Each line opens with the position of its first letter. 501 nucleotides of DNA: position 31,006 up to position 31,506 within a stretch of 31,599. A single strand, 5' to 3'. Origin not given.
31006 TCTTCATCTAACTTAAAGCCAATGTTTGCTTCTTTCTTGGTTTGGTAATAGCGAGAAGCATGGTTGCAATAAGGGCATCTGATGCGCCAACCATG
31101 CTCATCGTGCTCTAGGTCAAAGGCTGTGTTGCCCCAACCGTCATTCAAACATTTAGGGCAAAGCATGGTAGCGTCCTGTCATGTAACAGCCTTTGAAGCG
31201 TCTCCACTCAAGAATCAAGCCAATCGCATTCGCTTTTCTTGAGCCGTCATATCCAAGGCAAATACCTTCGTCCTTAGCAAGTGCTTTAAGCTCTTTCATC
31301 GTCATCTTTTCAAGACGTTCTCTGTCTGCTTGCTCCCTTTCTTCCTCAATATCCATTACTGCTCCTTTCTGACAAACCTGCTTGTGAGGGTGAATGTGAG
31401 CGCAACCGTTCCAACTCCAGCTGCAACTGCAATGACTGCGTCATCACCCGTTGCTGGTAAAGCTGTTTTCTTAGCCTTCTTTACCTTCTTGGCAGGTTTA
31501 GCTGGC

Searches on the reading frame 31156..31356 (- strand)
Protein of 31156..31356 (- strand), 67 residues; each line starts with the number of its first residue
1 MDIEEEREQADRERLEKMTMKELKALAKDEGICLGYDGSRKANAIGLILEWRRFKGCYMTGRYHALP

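Call 13: search_protein_families(library=phrogs, proteins=[window:31156-31356:-], max_evalue=0.001)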
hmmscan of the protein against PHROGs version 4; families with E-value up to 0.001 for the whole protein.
window:31156-31356:- (67 aa): 3 families
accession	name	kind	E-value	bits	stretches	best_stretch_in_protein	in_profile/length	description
phrog_3281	-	DNA, RNA and nucleotide metabolism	6.3e-06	27.5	1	4-48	57-100/107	endonuclease VII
phrog_2250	-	unknown function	0.00039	21.4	1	4-43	117-155/168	-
phrog_2724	-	unknown function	0.00084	20.8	1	7-32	38-63/83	-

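Call 70: search_protein_families(library=pfam, proteins=[window:31156-31356:-], max_evalue=0.01)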
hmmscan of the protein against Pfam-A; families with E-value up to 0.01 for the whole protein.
window:31156-31356:- (67 aa): 1 family
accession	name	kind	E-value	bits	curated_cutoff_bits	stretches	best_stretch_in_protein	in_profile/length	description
PF07498.18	Rho_N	-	0.0012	19.2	24.9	1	15-42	2-28/43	Rho termination factor, N-terminal domain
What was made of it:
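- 31153..31356 (-): Downstream 67-aa early gene. Its ATG overlaps the adhesin stop codon (TAATG). It has weak Rho_N/SAP-like and phrog_3281 matches (calls 13, 70).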

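Call 79: search_protein_families(library=padloc, proteins=[window:31156-31356:-], max_evalue=0.01)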
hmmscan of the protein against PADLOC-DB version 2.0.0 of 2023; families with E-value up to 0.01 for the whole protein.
window:31156-31356:- (67 aa): 0 families
